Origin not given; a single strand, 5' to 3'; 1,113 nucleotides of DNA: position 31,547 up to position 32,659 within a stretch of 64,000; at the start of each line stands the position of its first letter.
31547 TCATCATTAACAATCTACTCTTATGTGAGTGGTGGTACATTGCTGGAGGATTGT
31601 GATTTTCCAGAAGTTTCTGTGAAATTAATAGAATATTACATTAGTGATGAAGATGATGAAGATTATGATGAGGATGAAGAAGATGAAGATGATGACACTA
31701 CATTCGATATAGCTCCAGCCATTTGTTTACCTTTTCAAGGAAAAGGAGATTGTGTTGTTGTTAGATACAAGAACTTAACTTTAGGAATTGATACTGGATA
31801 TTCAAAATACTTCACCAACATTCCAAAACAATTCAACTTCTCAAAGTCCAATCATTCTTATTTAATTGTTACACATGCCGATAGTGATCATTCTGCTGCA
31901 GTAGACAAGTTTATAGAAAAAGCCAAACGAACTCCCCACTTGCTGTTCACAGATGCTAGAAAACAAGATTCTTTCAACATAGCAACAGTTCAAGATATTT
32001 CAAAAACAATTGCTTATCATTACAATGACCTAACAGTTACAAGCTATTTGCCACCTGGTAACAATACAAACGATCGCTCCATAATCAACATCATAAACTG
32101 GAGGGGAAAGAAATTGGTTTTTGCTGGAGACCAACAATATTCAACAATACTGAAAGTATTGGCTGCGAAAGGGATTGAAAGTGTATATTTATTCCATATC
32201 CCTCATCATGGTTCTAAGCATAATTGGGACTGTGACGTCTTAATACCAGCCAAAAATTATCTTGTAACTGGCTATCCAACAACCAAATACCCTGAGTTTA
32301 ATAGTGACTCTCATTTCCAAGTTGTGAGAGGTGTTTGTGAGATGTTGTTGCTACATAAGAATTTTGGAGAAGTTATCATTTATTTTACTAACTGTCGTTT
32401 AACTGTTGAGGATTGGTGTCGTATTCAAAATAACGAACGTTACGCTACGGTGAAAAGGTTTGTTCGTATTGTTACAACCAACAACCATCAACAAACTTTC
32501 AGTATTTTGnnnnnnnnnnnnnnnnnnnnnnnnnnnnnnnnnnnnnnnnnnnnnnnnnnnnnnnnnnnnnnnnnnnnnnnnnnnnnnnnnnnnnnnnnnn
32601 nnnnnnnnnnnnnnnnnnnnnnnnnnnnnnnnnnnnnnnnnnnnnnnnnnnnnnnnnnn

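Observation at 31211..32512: ComEC/Rec2-type metallo-beta-lactamase domain protein in a eukaryotic nuclear genome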

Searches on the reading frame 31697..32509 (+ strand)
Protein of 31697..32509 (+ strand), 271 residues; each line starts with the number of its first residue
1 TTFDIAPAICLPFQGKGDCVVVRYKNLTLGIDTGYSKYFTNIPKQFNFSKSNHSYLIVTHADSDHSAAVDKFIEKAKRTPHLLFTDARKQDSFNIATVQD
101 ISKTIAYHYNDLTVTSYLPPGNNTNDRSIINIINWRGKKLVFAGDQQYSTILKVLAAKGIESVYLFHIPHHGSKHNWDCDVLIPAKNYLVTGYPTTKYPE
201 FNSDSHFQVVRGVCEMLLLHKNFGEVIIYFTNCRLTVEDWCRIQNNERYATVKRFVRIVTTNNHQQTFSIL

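Call 14: search_protein_representatives(protein=window:31697-32509:+)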
Query: 271 residues. Proteins with E-value up to 0.001 (for the whole library): 202; up to 1e-10: 5; up to 1e-30: 1. The best 150 are listed.
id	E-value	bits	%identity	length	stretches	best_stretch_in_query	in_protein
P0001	2.1e-184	627.5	100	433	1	1-271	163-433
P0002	1.8e-16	76.9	32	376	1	13-245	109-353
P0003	2.9e-12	63.0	28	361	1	14-197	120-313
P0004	9.1e-11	58.1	35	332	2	124-232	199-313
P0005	9.2e-11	58.1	25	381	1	13-221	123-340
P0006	3.8e-10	56.1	33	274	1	14-207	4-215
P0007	4.8e-09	52.5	37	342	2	16-75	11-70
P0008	9.9e-09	51.4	36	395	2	15-79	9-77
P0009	1.0e-08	51.4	28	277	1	14-237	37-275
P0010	3.3e-08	49.7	33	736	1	15-181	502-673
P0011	5.0e-08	49.1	28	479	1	14-200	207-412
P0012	5.0e-08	49.1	29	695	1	5-176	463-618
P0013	6.4e-08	48.8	30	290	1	14-202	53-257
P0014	1.0e-07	48.1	28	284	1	14-172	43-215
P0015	1.4e-07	47.7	29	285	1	13-178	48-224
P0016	1.6e-07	47.5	34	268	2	141-214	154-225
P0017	1.9e-07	47.2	33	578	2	5-67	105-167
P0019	2.7e-07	46.7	34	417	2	122-206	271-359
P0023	1.2e-06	44.7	31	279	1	14-180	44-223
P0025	1.3e-06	44.5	26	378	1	11-193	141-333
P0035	2.6e-06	43.5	26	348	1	13-235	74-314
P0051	1.1e-05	41.5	35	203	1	118-236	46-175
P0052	1.3e-05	41.2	32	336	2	111-232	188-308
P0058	1.9e-05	40.7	25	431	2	114-199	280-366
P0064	2.8e-05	40.1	32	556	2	10-68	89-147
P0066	3.6e-05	39.8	35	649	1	15-185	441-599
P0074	5.2e-05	39.2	36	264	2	124-177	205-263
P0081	6.9e-05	38.8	35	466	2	117-212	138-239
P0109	1.4e-04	37.8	30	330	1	13-195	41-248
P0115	1.6e-04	37.6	25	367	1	14-241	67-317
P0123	1.9e-04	37.4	27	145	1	132-245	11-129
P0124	1.9e-04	37.4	30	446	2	115-258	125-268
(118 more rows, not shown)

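Call 16: list_cluster_members(proteins=[P0002, P0003, P0005, P0006, P0011, P0025, P0004, P0007, P0008, P0009])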
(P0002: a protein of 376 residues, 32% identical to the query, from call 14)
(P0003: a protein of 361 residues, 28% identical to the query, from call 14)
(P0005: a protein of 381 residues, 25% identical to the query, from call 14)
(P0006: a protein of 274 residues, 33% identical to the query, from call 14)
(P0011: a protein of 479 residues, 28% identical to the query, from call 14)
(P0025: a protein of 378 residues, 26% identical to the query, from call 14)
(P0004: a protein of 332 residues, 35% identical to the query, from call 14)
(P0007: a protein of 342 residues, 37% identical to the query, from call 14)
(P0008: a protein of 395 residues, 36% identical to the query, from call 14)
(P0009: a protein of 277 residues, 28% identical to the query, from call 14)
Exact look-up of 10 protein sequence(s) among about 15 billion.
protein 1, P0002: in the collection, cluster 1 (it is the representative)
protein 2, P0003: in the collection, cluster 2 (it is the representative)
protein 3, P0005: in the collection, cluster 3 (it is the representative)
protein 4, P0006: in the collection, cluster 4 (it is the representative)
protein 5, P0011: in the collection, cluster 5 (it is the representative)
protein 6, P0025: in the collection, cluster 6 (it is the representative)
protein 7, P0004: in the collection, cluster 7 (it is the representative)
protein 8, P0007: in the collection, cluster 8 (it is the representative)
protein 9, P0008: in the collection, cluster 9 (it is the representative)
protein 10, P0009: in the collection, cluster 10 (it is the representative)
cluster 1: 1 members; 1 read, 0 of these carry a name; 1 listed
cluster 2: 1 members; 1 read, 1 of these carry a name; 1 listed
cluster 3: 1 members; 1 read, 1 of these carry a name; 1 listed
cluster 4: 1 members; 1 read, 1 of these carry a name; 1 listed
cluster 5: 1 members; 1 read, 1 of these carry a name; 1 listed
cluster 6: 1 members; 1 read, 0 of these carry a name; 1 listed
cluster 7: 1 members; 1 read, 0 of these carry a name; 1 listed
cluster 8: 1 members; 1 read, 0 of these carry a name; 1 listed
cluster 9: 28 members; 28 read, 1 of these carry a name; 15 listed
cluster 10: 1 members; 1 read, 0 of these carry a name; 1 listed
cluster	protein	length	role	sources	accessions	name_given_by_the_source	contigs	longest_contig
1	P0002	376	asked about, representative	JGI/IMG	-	-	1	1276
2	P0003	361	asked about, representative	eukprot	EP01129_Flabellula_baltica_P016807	TRINITY_DN9126_c0_g1_i1.p1 TRINITY_DN9126_c0_g1~~TRINITY_DN9126_c0_g1_i1.p1 ORF ...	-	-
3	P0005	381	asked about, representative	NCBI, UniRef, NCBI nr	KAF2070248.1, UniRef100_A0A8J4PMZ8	hypothetical protein CYY_008431 [Polysphondylium violaceum] | Metallo-beta-lactamase domain-containing protein n=1 Tax=Polysphondylium violaceum ...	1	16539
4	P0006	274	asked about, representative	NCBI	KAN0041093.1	hypothetical protein ACTFIV_003629 [Dictyostelium citrinum]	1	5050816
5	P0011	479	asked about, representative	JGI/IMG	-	hypothetical protein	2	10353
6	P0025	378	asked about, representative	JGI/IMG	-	-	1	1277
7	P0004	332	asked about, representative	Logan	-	-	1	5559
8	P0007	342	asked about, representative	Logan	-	-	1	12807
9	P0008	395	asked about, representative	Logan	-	-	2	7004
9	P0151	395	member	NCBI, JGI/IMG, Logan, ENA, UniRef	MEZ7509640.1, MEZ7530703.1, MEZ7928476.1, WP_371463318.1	MBL fold metallo-hydrolase [Cloacibacterium sp. Arc13] | beta-lactamase superfamily II metal-dependent hydrolase | AVAST type 1 anti-phage system MBL fold metallo-hydrolase Avs1a n=1 Tax=unclassified ...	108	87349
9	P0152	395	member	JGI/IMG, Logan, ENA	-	-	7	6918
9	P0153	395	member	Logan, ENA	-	-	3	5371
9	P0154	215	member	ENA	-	-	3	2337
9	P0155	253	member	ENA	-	-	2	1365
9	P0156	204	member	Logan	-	-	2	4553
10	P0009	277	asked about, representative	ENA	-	-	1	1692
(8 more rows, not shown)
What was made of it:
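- The Flabellula member comes from a transcriptome (call 16). A relative is present in a transcriptome (call 16).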

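Call 21: find_encoding_contigs(protein=P0011, flank=10000, max_places=4)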
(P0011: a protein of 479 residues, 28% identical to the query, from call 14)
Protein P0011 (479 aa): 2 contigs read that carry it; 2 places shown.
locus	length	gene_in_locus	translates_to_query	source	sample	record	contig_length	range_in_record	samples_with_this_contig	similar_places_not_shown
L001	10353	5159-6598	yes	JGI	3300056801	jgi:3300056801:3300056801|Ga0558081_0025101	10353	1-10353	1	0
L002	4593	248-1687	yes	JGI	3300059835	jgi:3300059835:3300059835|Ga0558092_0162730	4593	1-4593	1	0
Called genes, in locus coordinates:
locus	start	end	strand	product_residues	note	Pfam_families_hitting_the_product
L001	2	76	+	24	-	?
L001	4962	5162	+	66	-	-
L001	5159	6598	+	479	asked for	-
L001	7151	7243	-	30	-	-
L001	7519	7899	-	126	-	-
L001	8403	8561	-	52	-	-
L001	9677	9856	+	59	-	-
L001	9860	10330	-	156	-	-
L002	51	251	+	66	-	-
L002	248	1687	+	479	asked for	-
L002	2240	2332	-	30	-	-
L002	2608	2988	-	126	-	-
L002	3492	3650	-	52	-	-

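Call 24: find_related_loci(query=A2, collection=viral_contigs, flank=8000)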
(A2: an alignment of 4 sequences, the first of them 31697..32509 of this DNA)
Query A2 (271 aa) in viral_contigs; peptide patterns used: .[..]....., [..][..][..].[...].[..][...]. (x = any residue, [..] = any of these).
128 stretches matched a pattern; 1 encode a relative of the query (tblastn E <= 1e-3); 1 distinct loci.
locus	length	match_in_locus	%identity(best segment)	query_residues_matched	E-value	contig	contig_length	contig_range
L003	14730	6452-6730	26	103-186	2e-6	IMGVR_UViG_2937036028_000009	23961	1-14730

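Call 26: find_related_loci(query=A2, collection=metagenome_contigs, flank=10000)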
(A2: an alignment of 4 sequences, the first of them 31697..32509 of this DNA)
Query A2 (271 aa) in metagenome_contigs; peptide patterns used: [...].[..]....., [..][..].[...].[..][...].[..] (x = any residue, [..] = any of these).
600 stretches matched a pattern (row limit reached: there are more); 5 encode a relative of the query (tblastn E <= 1e-3); 5 distinct loci.
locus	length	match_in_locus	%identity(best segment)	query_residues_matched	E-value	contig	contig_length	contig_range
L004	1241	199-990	32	17-182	1e-7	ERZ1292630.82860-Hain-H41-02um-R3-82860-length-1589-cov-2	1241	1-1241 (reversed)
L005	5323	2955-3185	27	125-199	2e-6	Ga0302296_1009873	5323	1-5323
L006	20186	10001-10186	39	125-182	2e-6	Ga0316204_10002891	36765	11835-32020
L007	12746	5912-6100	37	125-182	1e-5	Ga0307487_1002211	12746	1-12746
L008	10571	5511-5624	50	161-196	1e-5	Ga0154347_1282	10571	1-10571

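Call 36: search_protein_families(library=ncbifam, alignment_id=A4, max_evalue=0.00001)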
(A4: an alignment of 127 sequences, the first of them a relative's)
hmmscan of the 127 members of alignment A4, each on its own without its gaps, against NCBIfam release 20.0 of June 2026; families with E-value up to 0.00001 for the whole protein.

A. member 1, P0002 (376 aa): 3 families
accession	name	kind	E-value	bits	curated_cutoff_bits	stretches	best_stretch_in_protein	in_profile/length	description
NF049846.1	blaAHM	exception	1.8e-08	33.7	590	1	99-266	59-227/304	AHM family subclass B3-like metallo-beta-lactamase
NF008580.0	PRK11539.1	equivalog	3.2e-07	29.1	969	1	100-284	500-672/758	ComEC family protein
TIGR00361.1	ComEC_Rec2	equivalog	9e-07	27.4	190.05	1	101-284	439-613/663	DNA internalization-related competence protein ComEC/Rec2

B. families by the number of members that match (of 127 scanned): 30 families (the first 25 are shown)
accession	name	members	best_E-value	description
NF041809.1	Avs1a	120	1.7e-134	AVAST type 1 anti-phage system MBL fold metallo-hydrolase Avs1a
NF049846.1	blaAHM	115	1.3e-81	AHM family subclass B3-like metallo-beta-lactamase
TIGR00361.1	ComEC_Rec2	115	8.1e-48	DNA internalization-related competence protein ComEC/Rec2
NF058524.1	6A-MBL_enzyme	96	6.1e-17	anti-phage 6A-MBL system MBL-fold protein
NF008580.0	PRK11539.1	94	8.3e-31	ComEC family protein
NF012229.1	bla_class_B_core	48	1.2e-10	metallo-beta-lactamase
TIGR03413.1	GSH_gloB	23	1.1e-07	hydroxyacylglutathione hydrolase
NF033105.1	bla_subclass_B3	16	1.1e-07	subclass B3 metallo-beta-lactamase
NF008887.0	PRK11921.1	13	1.3e-08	anaerobic nitric oxide reductase flavorubredoxin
TIGR02651.1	RNase_Z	11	6.2e-08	ribonuclease Z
NF033088.2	bla_subclass_B1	10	1.2e-07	subclass B1 metallo-beta-lactamase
NF000801.0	PRK00055.1-3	9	1.3e-08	ribonuclease Z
NF003954.0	PRK05452.1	8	9.7e-08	anaerobic nitric oxide reductase flavorubredoxin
NF001911.0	PRK00685.1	4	9.6e-07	metal-dependent hydrolase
NF002553.0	PRK02113.1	3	1.5e-08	MBL fold metallo-hydrolase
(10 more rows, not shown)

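Call 37: predict_structure(alignment_id=A3)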
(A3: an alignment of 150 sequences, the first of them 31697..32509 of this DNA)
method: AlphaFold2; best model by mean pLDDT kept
length: 271 residues; sequences in the alignment: 150
mean_pLDDT: 89.4   pTM: 0.89
mean pLDDT of the five models: 89.4, 88.9, 88.6, 87.8, 87.6
residues with pLDDT >= 90: 189; 70-90: 56; 50-70: 26; < 50: 0
segments of 3 or more residues with pLDDT < 50: none
pLDDT, mean of each block of 10 residues (from residue 1): 82 95 95 96 88 95 96 90 78 59 86 95 93 98 96 96 97 88 95 94 95 94 92 92 89 82 64 57
secondary structure, 60 per line:
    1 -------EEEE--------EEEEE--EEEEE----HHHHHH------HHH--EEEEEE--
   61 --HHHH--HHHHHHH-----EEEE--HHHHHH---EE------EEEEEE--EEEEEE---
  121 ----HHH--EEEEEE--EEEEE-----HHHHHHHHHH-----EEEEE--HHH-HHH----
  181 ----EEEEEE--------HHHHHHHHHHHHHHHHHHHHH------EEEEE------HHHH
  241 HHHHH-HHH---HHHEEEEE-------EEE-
elements in order: E8-11 E20-24 E27-31 H36-41 E53-58 H63-66 H69-75 E81-84 H87-92 E104-109 E112-117 E130-135 E138-142 H148-157 E163-167 E185-190 H199-219 E226-230 H237-245 E256-260 E268-270
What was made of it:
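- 31706..32509 (+): ComEC-type metallo-beta-lactamase fold domain (residues 166-433). AF2 with a 150-sequence alignment gives pLDDT 89.4 (call 37).
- On Avs1a / HamM-type protease-activated MBL pro-nucleases: The domain model has no segment with pLDDT below 50 (call 37).
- The fold prediction is confident (call 37).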

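Call 39: fold_search(model_id=the predicted structure, library=pdb)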
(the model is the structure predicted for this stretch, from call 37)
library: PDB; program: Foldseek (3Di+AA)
matches with E <= 10: 877; with E <= 0.001: 166
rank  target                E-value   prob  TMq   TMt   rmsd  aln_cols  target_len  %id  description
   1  9ic4                  5.7e-10  1.00  0.55  0.55   5.6       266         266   16  Crystal structure of beta-lactamase-like domain of ComEC from Moorella glycerini (released 2025-10-01)
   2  1wra_B                3.1e-08  1.00  0.54  0.48   5.3       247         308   14  Crystal Structure of Phosphorylcholine Esterase Domain of the Virulence Factor Choline Binding Protein E from Streptoc (released 2005-05-31)
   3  2p4z_B                3.1e-08  1.00  0.55  0.54   5.6       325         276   10  A Ferredoxin-like Metallo-beta-lactamase Superfamily Protein from Thermoanaerobacter tengcongensis (released 2008-03-18)
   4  2p4z_A                4.1e-08  1.00  0.55  0.55   5.5       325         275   10  A Ferredoxin-like Metallo-beta-lactamase Superfamily Protein from Thermoanaerobacter tengcongensis (released 2008-03-18)
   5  1wra_A                4.4e-08  1.00  0.54  0.49   5.3       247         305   14  Crystal Structure of Phosphorylcholine Esterase Domain of the Virulence Factor Choline Binding Protein E from Streptoc (released 2005-05-31)
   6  8yyk_C                1.1e-07  1.00  0.45  0.30  16.3       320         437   12  Structure of RNase J2 wild type at room temperature (released 2025-02-12)
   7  6k6w_A                1.2e-07  1.00  0.43  0.28  16.0       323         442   12  Structure of RNase J2 from Staphylococcus epidermidis (released 2020-10-07)
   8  2bib                  1.3e-07  1.00  0.59  0.32   6.1       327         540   11  Crystal structure of the complete modular teichioic acid phosphorylcholine esterase Pce (CbpE) from Streptococcus pneumo (released 2005-05-09)
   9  2az4_A                1.6e-07  1.00  0.42  0.28  17.8       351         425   12  Crystal Structure of a Protein of Unknown Function from Enterococcus faecalis V583 (released 2005-10-25)
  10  5hab_B                1.8e-07  1.00  0.39  0.25  17.1       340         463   10  Crystal structure of mpy-RNase J (mutant H84A), an archaeal RNase J from Methanolobus psychrophilus R15, complex with  (released 2017-01-04)
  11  5hab_A                2.6e-07  1.00  0.42  0.27  17.0       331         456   11  Crystal structure of mpy-RNase J (mutant H84A), an archaeal RNase J from Methanolobus psychrophilus R15, complex with  (released 2017-01-04)
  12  6i1d_A                2.9e-07  1.00  0.38  0.24  17.3       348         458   13  Structure of the Ysh1-Mpe1 nuclease complex from S.cerevisiae (released 2019-02-13)
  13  8a90_A                3.1e-07  1.00  0.49  0.28   9.5       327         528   14  Crystal structure of FrsH (released 2023-07-12)
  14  5ws2_A                3.4e-07  1.00  0.43  0.27  17.0       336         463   12  Crystal structure of mpy-RNase J (mutant S247A), an archaeal RNase J from Methanolobus psychrophilus R15, complex with (released 2017-12-06)
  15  6m8q_A                3.8e-07  1.00  0.38  0.24  18.4       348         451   12  Cleavage and Polyadenylation Specificity Factor Subunit 3 (CPSF3) in complex with NVP-LTM531 (released 2019-11-27)
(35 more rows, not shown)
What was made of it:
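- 31706..32509 (+): Foldseek top hit is 9ic4, E 5.7e-10 (call 39).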

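Call 46: list_cluster_members(proteins=[P0035, P0058, P0109, P0016, P0051, P0115, P0123, P0010, P0013, P0019])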
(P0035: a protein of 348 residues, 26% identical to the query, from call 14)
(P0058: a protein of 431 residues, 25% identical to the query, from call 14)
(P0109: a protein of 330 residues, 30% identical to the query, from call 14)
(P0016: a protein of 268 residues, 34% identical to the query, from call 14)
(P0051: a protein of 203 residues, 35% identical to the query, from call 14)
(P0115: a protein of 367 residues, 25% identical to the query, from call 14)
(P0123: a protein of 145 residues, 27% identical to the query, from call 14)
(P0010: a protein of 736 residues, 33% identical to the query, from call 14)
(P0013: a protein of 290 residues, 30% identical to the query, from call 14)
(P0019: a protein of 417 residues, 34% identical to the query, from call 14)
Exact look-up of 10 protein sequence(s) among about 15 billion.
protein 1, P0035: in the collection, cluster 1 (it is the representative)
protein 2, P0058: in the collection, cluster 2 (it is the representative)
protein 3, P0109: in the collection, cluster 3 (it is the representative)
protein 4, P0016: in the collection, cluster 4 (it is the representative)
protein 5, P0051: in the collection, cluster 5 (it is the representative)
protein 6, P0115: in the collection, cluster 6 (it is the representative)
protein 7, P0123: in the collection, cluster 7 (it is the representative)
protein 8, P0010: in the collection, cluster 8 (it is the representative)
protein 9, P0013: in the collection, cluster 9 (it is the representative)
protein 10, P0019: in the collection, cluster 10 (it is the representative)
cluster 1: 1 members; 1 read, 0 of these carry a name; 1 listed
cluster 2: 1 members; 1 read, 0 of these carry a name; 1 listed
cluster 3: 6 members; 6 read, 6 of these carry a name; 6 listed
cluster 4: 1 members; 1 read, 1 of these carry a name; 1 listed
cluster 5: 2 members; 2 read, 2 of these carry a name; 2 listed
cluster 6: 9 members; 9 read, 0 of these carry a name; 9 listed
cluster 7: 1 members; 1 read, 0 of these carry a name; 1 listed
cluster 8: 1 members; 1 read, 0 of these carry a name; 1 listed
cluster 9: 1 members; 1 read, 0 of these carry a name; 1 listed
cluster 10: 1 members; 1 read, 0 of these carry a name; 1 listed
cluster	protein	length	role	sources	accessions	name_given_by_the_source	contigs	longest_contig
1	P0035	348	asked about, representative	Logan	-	-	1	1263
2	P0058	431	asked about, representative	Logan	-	-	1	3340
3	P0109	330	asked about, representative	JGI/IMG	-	hypothetical protein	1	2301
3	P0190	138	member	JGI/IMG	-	hypothetical protein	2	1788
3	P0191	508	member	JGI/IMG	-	hypothetical protein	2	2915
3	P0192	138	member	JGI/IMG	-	hypothetical protein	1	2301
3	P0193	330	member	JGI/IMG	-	hypothetical protein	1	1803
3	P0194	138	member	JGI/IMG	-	hypothetical protein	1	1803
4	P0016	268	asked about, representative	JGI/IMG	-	hypothetical protein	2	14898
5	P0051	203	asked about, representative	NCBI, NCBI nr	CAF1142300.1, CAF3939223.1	unnamed protein product [Didymodactylos carnosus]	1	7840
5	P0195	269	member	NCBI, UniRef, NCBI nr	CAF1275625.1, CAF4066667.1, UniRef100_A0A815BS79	unnamed protein product [Didymodactylos carnosus] | Metallo-beta-lactamase domain-containing protein n=2 Tax=Didymodactylos carnosus ...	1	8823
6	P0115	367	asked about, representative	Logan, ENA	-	-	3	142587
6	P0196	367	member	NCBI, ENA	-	-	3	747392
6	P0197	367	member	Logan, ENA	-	-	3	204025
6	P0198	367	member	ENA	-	-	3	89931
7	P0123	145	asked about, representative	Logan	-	-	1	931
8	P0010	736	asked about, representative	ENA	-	-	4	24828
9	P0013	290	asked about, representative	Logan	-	-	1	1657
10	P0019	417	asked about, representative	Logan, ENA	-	-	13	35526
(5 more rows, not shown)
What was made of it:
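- The family is patchy and fast-evolving, as is typical of conflict genes (calls 14, 16, 46).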
